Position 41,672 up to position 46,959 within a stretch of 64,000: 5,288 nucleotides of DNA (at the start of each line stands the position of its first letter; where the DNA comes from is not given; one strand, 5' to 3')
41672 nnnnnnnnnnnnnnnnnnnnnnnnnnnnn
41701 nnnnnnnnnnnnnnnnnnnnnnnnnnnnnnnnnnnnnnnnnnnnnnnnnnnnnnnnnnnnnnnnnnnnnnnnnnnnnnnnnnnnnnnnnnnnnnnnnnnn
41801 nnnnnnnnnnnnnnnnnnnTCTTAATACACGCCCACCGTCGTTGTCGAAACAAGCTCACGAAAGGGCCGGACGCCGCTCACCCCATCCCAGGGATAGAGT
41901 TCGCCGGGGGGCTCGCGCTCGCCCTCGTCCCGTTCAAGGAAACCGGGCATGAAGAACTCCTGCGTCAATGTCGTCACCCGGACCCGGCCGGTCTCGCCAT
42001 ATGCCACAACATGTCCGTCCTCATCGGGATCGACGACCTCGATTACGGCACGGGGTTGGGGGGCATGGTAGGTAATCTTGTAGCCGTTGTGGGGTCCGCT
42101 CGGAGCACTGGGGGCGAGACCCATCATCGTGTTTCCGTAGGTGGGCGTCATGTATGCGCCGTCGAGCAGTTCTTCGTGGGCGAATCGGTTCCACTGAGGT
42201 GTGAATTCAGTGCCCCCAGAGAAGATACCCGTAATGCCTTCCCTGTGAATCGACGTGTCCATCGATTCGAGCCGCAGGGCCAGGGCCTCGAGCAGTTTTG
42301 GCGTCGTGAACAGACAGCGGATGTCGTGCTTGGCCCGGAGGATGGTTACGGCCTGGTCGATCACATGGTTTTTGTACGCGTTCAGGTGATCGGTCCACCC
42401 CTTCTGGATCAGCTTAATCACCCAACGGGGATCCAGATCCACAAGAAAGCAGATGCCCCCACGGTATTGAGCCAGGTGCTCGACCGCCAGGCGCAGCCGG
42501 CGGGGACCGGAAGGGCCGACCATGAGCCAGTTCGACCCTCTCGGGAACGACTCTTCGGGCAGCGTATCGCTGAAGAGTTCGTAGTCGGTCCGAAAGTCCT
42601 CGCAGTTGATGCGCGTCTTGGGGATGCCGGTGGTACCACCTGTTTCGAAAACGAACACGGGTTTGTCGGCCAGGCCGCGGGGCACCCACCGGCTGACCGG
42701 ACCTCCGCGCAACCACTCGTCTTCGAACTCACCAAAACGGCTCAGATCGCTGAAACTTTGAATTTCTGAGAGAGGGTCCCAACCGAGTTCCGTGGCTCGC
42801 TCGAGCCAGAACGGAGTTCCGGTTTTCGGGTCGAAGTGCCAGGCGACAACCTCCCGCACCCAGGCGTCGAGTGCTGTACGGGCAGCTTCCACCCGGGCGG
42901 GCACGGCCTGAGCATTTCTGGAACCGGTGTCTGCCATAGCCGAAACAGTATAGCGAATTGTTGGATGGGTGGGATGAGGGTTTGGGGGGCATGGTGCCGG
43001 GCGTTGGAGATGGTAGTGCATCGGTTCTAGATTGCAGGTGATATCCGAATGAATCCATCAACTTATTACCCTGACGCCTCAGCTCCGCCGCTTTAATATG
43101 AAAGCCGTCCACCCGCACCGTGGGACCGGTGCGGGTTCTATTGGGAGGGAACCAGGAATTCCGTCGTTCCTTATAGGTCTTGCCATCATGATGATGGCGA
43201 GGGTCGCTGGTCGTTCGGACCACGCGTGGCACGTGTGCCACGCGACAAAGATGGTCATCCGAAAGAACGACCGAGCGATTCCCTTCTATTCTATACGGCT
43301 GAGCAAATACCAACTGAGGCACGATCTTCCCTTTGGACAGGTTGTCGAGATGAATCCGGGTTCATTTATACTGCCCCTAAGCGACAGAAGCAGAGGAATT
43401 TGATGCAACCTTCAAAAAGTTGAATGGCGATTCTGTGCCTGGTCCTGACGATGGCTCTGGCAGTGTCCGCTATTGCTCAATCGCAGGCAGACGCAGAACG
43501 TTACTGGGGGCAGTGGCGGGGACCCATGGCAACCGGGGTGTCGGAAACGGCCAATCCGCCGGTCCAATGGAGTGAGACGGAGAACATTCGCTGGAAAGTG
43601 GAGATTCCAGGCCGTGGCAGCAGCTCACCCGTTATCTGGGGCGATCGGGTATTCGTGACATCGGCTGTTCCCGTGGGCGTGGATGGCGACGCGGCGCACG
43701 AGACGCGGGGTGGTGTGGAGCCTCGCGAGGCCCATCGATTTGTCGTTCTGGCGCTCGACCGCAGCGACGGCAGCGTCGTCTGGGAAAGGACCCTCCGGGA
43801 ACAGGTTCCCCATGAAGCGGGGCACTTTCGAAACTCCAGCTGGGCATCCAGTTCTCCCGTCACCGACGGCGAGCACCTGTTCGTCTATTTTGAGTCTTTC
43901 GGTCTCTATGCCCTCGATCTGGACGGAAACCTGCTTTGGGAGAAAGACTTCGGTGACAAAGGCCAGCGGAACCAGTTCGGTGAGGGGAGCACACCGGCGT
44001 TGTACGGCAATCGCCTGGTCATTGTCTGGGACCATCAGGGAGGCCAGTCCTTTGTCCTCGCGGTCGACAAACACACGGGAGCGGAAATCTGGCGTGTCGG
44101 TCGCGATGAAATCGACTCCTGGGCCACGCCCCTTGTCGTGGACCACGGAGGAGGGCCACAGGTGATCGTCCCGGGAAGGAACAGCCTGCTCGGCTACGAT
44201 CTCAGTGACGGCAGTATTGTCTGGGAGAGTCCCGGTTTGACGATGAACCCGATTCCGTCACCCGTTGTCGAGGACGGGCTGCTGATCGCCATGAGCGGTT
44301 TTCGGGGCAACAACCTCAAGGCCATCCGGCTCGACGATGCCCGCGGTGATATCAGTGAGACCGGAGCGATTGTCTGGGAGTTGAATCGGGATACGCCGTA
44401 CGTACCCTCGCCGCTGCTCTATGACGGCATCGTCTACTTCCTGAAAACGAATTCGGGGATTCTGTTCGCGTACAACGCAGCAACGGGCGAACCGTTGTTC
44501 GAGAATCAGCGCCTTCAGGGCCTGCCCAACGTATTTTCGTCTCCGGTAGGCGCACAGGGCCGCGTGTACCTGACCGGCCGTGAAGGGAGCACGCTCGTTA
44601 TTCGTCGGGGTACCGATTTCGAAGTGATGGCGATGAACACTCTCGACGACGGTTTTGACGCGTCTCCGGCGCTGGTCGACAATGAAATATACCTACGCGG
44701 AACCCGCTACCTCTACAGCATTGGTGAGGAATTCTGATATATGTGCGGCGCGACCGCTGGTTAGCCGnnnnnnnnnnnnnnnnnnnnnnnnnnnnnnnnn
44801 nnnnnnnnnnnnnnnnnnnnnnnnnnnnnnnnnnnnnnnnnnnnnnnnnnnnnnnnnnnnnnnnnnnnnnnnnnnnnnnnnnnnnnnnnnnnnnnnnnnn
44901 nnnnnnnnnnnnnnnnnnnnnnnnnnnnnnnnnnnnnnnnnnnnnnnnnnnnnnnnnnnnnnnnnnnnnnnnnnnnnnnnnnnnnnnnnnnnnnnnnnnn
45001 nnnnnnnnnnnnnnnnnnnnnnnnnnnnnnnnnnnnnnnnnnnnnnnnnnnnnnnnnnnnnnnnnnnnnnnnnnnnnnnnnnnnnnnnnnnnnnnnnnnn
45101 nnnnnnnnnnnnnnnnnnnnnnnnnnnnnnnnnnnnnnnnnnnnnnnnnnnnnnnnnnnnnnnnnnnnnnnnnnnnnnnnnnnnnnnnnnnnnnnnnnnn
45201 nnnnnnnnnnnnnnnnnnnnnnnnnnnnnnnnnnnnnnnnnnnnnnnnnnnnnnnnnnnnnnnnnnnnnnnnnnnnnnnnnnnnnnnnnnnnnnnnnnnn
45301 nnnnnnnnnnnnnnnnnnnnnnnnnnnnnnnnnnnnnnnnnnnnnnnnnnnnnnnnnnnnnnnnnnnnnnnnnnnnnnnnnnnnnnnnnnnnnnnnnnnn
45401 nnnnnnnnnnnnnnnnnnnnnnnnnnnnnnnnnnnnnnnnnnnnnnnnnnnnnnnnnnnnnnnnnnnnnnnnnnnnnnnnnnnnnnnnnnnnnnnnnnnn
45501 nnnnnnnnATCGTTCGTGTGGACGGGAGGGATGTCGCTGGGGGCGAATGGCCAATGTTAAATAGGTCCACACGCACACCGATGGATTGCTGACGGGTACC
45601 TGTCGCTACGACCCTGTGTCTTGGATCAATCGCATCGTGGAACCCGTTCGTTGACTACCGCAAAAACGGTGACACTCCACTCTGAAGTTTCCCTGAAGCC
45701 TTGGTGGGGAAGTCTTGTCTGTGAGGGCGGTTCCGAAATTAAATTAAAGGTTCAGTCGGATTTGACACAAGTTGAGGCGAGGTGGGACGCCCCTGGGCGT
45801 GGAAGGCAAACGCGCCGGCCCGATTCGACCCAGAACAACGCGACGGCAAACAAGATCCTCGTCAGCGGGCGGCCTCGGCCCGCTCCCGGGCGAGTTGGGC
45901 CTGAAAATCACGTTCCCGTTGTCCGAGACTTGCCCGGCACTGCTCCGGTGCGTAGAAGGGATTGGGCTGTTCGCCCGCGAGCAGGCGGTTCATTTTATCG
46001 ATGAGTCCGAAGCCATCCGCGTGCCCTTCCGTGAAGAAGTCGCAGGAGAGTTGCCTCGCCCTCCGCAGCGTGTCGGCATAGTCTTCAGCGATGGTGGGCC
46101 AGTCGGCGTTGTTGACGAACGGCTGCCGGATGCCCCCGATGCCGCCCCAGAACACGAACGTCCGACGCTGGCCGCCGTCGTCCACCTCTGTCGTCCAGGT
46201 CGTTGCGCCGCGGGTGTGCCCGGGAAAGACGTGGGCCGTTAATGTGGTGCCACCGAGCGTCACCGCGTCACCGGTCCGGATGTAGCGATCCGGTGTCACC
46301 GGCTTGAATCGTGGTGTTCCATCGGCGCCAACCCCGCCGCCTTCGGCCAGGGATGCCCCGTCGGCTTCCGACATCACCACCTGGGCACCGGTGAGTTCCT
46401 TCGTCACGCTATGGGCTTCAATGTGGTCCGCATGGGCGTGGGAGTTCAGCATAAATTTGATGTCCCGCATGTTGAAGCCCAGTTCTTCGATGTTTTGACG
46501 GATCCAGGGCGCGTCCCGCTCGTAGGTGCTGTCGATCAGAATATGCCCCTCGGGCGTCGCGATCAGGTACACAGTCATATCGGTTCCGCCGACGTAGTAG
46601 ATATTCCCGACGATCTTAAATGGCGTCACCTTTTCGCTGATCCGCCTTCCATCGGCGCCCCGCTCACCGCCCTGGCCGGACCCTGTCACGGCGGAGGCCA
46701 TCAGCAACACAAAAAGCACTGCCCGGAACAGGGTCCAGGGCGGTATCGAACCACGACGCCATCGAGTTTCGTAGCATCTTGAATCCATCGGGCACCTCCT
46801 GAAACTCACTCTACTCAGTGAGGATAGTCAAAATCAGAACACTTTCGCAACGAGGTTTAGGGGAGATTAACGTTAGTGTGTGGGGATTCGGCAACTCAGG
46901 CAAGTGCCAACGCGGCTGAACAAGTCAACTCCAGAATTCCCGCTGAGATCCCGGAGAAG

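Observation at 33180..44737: LuxC/LuxE-like gene pair inside a 10-kb co-oriented block with GT4, a MacB-like ABC exporter and PQQ-like propellers, bracketed by the repeated structured elements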

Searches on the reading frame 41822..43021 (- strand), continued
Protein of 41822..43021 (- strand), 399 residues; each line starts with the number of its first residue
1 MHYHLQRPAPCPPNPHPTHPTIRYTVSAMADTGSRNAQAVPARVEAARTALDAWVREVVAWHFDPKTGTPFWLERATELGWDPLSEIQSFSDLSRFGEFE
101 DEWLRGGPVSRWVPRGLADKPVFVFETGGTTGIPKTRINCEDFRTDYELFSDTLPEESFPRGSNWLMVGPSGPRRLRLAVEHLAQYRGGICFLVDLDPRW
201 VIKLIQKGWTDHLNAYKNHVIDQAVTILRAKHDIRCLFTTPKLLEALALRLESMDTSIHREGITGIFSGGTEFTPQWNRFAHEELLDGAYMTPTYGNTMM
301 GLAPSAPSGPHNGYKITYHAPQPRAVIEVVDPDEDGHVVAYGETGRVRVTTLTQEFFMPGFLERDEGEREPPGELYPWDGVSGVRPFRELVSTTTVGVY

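Call 96: search_protein_families(library=ncbifam, proteins=[L084:8962-10023:+, L084:10026-11396:+, L085:7938-9023:+, L092:7959-9044:+, L092:9044-10450:+], max_evalue=0.001)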
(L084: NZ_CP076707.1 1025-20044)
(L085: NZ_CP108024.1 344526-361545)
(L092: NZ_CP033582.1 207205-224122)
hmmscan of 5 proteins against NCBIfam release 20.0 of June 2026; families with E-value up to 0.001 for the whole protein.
L084:8962-10023:+ (353 aa): 3 families
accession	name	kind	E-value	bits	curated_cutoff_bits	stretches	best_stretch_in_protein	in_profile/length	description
NF045666.1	DVU1553_fam_AMP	equivalog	2.2e-06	27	300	1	159-309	152-296/331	DVU_1553 family AMP-dependent CoA ligase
TIGR02155.1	PA_CoA_ligase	equivalog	0.00049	18.7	646.3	0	245-310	221-286/422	phenylacetate--CoA ligase PaaK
NF041878.1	paak_haloarch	equivalog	0.00091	17.9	700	0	249-309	232-290/427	phenylacetate--CoA ligase PaaK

L084:10026-11396:+ (456 aa): 2 families
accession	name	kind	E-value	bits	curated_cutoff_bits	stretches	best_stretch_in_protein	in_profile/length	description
NF052251.1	LCFA_red_LuxC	equivalog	9.9e-05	21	750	1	160-307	150-311/478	long-chain-fatty-acyl-CoA reductase LuxC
TIGR01722.1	MMSDH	subfamily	0.00017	20.4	448.5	1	156-309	141-304/477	CoA-acylating methylmalonate-semialdehyde dehydrogenase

L085:7938-9023:+ (361 aa): 2 families
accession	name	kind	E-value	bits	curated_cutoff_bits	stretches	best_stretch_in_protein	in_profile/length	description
TIGR01733.1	AA-adenyl-dom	subfamily_domain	3.2e-05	22.9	317.4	1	177-308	183-320/409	amino acid adenylation domain-containing protein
TIGR02155.1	PA_CoA_ligase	equivalog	4.6e-05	22.1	646.3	1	41-161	28-146/422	phenylacetate--CoA ligase PaaK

L092:7959-9044:+ (361 aa): 0 families

L092:9044-10450:+ (468 aa): 17 families
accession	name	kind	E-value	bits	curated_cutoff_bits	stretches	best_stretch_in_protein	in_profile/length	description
TIGR01722.1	MMSDH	subfamily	2.9e-07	29.5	448.5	1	145-319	134-315/477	CoA-acylating methylmalonate-semialdehyde dehydrogenase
TIGR02299.1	HpaE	equivalog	1.5e-06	27.1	638.35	1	126-394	116-393/488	5-carboxymethyl-2-hydroxymuconate semialdehyde dehydrogenase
NF008869.0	PRK11904.1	equivalog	4.6e-06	24.7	747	1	148-241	686-782/1042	bifunctional proline dehydrogenase/L-glutamate gamma-semialdehyde dehydrogenase PutA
NF006916.0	PRK09407.1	equivalog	7.2e-06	24.9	521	1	144-232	153-242/526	succinic semialdehyde dehydrogenase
NF006992.0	PRK09457.1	subfamily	7.2e-06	24.9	514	1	148-240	135-229/487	succinylglutamate-semialdehyde dehydrogenase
NF052305.1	DioxValDhHalo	equivalog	1.3e-05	24.4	750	1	111-228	105-224/483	2,5-dioxovalerate dehydrogenase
NF045736.1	PaDhStyDRhodo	equivalog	1.4e-05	23.9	800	1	138-225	135-223/479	phenylacetaldehyde dehydrogenase StyD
TIGR01804.1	BADH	equivalog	2e-05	23.3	668.6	1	118-228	105-216/467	betaine-aldehyde dehydrogenase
TIGR01237.1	D1pyr5carbox2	equivalog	2.3e-05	23.4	659.65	1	134-228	154-250/511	L-glutamate gamma-semialdehyde dehydrogenase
NF007352.0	PRK09847.1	equivalog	3.8e-05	22.4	850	1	147-226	157-238/495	aldehyde dehydrogenase PuuC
TIGR03250.1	PhnAcAld_DH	equivalog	7.7e-05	21.5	635.65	1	143-248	134-248/472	phosphonoacetaldehyde dehydrogenase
TIGR03240.1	arg_catab_astD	equivalog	7.9e-05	21.6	579.3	1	151-241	135-228/484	succinylglutamate-semialdehyde dehydrogenase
NF002852.0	PRK03137.1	subfamily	8.9e-05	21.5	648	1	153-227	176-253/514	L-glutamate gamma-semialdehyde dehydrogenase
NF045735.1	PaDhStyDPseudo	equivalog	0.00015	20.6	850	1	144-222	143-223/483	phenylacetaldehyde dehydrogenase StyD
NF010000.0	PRK13473.1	subfamily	0.00021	20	615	1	151-228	141-220/475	aminobutyraldehyde dehydrogenase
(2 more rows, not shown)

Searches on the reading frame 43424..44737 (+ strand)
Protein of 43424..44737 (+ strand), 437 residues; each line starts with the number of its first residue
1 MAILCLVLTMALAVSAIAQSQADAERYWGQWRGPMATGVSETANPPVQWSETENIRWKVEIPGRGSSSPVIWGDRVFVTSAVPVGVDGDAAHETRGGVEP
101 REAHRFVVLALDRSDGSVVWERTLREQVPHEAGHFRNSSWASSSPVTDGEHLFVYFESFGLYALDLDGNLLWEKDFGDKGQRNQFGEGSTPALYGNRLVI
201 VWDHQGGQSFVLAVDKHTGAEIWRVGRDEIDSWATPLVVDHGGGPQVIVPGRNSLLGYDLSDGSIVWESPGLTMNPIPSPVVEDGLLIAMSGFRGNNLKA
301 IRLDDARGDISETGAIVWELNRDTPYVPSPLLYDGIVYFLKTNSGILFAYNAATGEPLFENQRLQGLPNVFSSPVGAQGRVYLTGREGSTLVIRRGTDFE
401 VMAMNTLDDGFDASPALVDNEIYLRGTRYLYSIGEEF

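Call 3: search_protein_families(library=pfam, proteins=[window:43424-44737:+], max_evalue=0.01)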
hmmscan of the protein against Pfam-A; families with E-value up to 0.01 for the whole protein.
window:43424-44737:+ (437 aa): 4 families
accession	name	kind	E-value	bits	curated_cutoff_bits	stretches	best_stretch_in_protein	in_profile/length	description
PF13360.13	PQQ_2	-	2.5e-28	99.7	27.6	2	107-274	4-148/233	Outer membrane protein assembly factor BamB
PF13570.13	Beta-prop_ACSF4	-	2.9e-10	40.5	133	1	142-387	94-321/329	Beta-alanine-activating enzyme, beta-propeller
PF01011.28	PQQ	-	0.0002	20.6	26.7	0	173-227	32-85/595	Glucose/ethanol/alcohol dehydrogenase, beta-propeller domain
PF25293.1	Beta-prop_EMC1_N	-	0.0044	17.2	34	0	108-181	87-152/219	EMC1 N-terminal beta-propeller domain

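Call 4: search_protein_families(library=ncbifam, proteins=[window:43424-44737:+], max_evalue=0.01)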
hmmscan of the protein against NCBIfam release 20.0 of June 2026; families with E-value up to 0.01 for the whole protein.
window:43424-44737:+ (437 aa): 4 families
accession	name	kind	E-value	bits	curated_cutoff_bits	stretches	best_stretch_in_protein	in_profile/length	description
TIGR03300.1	assembly_YfgL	equivalog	1.7e-13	50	285.2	2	140-305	56-209/377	outer membrane protein assembly factor BamB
NF008351.0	PRK11138.1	equivalog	6.3e-12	44.7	423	1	107-227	80-188/394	outer membrane protein assembly factor BamB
TIGR03075.1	PQQ_enz_alc_DH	subfamily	4.3e-08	32.2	480.05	1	312-365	452-505/530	PQQ-dependent dehydrogenase, methanol/ethanol family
TIGR04528.1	acido_non_PQQ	subfamily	6e-07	28.6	650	1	109-246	70-206/493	acido-empty-quinoprotein group A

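Call 95: search_protein_families(library=padloc, proteins=[window:43424-44737:+], max_evalue=0.001)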
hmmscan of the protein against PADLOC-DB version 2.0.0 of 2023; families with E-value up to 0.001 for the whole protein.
window:43424-44737:+ (437 aa): 0 families

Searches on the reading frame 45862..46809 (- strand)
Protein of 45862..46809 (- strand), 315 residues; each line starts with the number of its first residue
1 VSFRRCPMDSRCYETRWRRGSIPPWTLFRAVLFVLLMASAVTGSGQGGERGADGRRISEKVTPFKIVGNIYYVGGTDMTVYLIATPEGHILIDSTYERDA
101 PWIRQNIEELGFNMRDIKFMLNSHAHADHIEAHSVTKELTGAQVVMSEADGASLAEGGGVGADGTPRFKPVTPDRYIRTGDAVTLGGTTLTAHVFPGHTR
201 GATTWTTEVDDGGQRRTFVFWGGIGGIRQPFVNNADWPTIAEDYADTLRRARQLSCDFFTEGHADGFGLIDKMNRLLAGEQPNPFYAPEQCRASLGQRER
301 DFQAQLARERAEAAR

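Call 68: search_protein_families(library=pfam, proteins=[window:45862-46809:-], max_evalue=0.001)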
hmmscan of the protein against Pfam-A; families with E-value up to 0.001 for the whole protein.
window:45862-46809:- (315 aa): 2 families
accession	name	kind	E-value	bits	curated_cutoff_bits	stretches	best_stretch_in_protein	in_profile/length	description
PF00753.33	Lactamase_B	-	1.5e-10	41.8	22.7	1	79-203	7-135/196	Metallo-beta-lactamase superfamily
PF12706.13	Lactamase_B_2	-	9.4e-07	29.1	27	1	90-227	3-146/200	Beta-lactamase superfamily domain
